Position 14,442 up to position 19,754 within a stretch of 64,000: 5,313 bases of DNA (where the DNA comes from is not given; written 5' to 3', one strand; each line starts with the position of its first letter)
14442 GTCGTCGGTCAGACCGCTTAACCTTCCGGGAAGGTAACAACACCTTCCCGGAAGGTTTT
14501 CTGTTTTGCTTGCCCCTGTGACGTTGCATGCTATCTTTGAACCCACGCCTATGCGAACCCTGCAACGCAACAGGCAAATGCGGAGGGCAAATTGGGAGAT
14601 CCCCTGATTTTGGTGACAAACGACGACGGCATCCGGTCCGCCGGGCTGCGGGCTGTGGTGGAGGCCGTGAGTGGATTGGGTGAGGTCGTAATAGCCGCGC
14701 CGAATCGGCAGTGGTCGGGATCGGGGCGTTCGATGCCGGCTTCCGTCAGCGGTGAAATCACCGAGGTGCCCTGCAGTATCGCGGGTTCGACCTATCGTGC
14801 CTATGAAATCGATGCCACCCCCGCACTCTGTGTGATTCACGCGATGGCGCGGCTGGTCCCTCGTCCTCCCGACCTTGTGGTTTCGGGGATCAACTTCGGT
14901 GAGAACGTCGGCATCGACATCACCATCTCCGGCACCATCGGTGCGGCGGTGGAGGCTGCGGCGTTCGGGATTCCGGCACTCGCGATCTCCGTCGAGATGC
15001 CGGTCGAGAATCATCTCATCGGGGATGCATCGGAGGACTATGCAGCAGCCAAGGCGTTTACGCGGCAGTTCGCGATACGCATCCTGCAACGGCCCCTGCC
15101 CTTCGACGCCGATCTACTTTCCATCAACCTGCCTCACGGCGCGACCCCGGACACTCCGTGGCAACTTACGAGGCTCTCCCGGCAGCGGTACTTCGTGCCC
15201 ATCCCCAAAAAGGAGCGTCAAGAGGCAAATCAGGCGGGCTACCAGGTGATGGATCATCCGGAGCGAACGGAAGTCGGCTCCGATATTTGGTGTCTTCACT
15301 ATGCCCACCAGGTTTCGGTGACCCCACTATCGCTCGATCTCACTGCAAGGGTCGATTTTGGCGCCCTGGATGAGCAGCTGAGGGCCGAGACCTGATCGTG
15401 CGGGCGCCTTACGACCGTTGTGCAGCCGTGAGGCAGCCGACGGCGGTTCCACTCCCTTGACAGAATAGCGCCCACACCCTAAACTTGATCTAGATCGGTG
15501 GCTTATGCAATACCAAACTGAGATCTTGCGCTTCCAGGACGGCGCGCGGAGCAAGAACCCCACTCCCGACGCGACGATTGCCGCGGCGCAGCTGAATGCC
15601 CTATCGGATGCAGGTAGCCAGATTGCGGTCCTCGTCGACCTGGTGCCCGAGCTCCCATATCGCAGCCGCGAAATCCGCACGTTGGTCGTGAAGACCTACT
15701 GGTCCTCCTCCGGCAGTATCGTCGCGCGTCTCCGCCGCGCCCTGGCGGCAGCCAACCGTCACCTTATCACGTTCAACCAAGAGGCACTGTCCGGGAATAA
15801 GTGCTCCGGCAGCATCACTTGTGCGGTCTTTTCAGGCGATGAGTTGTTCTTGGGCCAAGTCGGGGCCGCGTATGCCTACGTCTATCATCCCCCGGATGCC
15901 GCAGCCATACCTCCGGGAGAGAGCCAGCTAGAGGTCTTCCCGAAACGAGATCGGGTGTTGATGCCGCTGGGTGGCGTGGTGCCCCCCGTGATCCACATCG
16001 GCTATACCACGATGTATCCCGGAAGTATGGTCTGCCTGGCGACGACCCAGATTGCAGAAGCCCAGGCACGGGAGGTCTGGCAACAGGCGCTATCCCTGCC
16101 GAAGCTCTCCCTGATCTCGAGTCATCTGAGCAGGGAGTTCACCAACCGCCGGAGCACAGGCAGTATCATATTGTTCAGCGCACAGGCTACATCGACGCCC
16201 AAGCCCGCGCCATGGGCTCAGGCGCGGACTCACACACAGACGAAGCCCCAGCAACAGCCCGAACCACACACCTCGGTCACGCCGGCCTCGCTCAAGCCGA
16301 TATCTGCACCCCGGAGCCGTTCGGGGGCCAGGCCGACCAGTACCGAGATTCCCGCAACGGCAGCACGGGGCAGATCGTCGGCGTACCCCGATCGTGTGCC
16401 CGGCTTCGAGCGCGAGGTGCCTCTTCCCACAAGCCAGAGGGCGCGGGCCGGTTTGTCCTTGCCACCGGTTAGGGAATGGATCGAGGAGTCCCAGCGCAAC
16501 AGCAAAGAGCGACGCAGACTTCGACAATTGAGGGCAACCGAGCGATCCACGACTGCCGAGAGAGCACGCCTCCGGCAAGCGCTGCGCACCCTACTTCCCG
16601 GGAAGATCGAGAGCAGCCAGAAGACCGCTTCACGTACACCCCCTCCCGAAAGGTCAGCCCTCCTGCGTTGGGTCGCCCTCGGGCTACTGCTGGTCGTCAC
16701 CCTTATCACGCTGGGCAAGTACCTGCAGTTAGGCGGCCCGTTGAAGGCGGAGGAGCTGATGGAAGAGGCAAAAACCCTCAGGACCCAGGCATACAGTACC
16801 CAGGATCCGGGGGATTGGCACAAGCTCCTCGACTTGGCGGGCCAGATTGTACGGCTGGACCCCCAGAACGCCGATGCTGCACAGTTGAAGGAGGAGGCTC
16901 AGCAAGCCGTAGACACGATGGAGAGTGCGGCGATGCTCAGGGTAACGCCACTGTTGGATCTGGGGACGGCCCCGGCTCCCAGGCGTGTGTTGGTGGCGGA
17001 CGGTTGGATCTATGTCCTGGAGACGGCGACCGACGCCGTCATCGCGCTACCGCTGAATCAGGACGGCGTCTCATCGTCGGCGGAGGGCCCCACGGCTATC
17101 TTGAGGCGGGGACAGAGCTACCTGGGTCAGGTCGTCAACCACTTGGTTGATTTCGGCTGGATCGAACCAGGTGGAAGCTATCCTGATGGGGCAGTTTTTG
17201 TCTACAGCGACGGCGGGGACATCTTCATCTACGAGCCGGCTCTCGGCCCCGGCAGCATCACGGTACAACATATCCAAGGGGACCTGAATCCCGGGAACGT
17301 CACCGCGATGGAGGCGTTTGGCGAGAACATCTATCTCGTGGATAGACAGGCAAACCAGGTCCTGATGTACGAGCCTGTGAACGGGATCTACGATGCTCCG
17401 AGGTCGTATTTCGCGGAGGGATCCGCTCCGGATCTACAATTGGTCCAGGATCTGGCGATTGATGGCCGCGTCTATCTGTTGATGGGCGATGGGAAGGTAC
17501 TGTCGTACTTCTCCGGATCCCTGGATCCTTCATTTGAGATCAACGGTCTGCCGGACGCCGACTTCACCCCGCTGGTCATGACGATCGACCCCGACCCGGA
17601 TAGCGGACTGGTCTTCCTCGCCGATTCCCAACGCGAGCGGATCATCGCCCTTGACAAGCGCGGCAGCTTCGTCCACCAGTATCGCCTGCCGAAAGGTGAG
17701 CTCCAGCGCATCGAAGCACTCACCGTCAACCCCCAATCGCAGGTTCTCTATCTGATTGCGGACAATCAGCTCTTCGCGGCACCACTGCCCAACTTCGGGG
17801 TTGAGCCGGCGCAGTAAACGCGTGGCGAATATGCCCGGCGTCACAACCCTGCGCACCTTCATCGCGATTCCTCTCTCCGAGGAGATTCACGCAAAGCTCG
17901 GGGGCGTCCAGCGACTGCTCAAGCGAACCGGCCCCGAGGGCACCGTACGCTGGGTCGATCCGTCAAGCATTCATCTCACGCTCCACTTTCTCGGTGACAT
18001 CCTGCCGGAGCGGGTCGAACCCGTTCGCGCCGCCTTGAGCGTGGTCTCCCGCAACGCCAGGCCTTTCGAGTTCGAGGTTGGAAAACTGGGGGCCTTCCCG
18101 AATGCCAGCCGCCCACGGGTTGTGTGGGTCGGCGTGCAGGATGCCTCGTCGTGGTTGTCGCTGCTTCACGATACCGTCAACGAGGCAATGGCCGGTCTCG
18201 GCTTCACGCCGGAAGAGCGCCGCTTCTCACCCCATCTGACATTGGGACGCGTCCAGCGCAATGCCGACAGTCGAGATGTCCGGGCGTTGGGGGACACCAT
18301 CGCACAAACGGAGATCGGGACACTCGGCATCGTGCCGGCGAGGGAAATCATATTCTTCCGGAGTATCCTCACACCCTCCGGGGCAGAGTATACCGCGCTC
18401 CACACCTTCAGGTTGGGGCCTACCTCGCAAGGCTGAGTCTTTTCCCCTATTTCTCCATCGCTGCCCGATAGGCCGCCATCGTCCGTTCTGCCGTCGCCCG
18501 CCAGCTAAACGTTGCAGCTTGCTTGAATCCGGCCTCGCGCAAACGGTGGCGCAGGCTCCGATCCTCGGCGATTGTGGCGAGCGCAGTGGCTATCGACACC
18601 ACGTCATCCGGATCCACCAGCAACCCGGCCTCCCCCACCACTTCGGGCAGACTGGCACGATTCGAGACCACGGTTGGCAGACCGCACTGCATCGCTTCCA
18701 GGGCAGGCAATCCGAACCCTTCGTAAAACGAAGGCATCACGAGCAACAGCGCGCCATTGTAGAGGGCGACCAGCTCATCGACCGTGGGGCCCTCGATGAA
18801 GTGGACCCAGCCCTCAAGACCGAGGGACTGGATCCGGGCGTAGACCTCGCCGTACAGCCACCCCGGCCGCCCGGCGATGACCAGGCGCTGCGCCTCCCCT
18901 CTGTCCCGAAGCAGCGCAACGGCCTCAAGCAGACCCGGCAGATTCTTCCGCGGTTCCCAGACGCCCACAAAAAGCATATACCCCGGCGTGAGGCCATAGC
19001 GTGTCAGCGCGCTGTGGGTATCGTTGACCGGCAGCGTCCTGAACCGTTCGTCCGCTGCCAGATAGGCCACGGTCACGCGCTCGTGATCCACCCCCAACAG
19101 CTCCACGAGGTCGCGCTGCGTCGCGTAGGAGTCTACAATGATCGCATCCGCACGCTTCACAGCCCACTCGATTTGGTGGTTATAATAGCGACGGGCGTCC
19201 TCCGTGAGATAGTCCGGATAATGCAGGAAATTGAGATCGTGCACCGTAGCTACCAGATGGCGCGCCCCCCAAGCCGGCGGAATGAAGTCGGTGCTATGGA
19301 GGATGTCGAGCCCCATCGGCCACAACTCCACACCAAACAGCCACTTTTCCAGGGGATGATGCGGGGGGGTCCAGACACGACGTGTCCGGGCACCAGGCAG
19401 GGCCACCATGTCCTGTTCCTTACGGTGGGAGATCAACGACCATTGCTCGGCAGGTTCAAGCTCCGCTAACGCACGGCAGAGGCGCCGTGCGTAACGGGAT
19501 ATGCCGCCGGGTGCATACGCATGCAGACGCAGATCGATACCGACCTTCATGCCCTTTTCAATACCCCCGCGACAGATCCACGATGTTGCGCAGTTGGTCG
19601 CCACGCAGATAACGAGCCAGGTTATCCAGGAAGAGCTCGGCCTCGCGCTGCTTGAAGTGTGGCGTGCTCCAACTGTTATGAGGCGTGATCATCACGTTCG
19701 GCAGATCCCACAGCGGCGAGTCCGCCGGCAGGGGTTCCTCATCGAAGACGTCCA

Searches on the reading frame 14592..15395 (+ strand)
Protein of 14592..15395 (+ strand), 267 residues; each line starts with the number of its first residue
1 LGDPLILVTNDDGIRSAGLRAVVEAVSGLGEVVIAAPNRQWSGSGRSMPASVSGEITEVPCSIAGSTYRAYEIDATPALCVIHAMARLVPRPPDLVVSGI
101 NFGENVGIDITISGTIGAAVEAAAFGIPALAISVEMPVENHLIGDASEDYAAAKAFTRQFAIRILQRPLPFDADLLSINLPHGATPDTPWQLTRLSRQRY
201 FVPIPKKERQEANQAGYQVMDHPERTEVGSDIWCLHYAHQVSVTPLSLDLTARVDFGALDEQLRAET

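Call 14: search_protein_families(library=pfam, proteins=[window:14592-15395:+])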
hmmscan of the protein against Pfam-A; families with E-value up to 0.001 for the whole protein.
window:14592-15395:+ (267 aa): 1 family
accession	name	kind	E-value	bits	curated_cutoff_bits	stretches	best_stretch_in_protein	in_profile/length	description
PF01975.23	SurE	-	4.8e-47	160.6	22.1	1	6-200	1-187/189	Survival protein SurE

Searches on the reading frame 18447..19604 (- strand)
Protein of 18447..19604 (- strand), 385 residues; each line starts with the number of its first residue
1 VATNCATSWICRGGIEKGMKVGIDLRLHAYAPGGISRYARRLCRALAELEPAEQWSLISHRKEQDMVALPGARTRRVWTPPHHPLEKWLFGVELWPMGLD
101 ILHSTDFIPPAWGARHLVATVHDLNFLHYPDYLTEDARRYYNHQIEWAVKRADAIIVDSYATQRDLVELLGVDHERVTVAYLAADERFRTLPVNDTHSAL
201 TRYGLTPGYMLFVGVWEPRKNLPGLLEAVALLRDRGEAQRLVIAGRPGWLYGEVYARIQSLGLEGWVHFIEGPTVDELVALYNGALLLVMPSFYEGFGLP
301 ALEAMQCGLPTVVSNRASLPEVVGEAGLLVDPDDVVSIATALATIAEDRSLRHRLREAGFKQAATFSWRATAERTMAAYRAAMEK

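Call 14: search_protein_families(library=pfam, proteins=[window:18447-19604:-])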
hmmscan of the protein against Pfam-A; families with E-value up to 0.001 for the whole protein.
window:18447-19604:- (385 aa): 5 families
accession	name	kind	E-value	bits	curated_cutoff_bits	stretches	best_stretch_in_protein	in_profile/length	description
PF00534.26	Glycos_transf_1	-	2.1e-33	115.7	26.4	1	207-361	15-171/172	Glycosyl transferases group 1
PF13692.12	Glyco_trans_1_4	-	1.6e-27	96.9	27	1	210-348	4-142/142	Glycosyl transferases group 1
PF20706.3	GT4-conflict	-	1.3e-14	54.4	26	1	220-347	212-335/385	Family 4 Glycosyltransferase in conflict systems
PF13439.12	Glyco_transf_4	-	3.6e-14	53.6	28.5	1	32-185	1-167/170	Glycosyltransferase Family 4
PF13579.12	Glyco_trans_4_4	-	4e-13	50.4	29.7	1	33-180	1-155/158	Glycosyl transferase 4-like domain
